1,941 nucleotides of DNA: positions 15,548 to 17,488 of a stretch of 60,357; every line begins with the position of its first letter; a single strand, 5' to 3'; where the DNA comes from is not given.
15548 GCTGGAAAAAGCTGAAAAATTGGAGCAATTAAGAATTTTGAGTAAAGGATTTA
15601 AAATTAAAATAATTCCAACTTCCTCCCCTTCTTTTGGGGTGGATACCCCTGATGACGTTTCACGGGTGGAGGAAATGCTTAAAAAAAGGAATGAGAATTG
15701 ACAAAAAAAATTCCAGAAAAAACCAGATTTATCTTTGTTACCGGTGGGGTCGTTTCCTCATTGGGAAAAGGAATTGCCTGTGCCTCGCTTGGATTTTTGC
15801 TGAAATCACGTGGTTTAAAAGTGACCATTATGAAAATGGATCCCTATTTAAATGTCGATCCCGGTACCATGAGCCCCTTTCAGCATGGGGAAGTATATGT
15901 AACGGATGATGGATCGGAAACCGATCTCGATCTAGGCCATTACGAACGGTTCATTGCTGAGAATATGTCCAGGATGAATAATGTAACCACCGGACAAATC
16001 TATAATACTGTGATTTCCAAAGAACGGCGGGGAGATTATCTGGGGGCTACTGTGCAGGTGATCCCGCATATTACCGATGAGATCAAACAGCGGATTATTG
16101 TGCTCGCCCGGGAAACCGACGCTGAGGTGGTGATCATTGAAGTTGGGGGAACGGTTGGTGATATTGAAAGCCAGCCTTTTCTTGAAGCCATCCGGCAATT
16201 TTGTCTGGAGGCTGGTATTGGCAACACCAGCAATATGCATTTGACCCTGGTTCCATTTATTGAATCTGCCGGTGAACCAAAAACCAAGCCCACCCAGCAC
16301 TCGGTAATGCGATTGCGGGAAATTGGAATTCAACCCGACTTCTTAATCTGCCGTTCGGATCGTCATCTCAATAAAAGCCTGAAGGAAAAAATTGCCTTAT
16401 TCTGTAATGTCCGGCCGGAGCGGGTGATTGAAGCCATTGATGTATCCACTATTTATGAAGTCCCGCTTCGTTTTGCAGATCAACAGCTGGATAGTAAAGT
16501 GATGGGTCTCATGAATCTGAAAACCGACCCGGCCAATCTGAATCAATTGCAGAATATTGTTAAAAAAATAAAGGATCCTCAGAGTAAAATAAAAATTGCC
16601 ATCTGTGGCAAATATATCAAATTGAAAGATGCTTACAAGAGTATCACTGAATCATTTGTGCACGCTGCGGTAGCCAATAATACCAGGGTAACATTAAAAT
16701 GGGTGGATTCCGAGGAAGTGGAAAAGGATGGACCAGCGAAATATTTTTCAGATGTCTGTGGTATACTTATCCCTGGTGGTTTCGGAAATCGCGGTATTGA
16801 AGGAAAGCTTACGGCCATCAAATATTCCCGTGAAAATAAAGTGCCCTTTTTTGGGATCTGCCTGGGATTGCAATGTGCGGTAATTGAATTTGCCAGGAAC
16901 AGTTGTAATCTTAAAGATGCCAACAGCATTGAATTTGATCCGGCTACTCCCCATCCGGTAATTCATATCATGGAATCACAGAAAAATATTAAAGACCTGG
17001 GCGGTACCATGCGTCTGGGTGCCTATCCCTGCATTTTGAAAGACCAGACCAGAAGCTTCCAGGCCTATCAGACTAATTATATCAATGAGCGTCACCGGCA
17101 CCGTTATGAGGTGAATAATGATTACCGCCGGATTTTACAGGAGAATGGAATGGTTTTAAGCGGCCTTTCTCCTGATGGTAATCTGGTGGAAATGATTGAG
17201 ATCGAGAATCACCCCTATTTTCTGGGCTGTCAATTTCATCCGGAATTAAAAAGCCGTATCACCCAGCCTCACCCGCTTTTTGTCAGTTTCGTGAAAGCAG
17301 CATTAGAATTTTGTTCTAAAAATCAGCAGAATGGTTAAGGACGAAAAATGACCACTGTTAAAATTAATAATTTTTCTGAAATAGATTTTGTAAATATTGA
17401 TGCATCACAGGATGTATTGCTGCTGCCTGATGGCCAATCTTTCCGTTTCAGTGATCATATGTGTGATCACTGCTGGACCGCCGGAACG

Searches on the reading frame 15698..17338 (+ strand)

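Call 74: search_protein_families(library=pfam, proteins=[window:15698-17338:+], max_evalue=0.00001)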
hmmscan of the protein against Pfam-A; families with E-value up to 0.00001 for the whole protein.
window:15698-17338:+ (546 aa): 3 families
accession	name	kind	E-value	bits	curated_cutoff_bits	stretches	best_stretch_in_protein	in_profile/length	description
PF06418.20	CTP_synth_N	-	4.7e-126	420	26.1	1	10-274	1-265/265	CTP synthase N-terminus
PF00117.34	GATase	-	9.4e-41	140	22.8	1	309-533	2-189/190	Glutamine amidotransferase class-I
PF07722.19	Peptidase_C26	-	8.9e-06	26.1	20.5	0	373-516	97-219/219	Peptidase C26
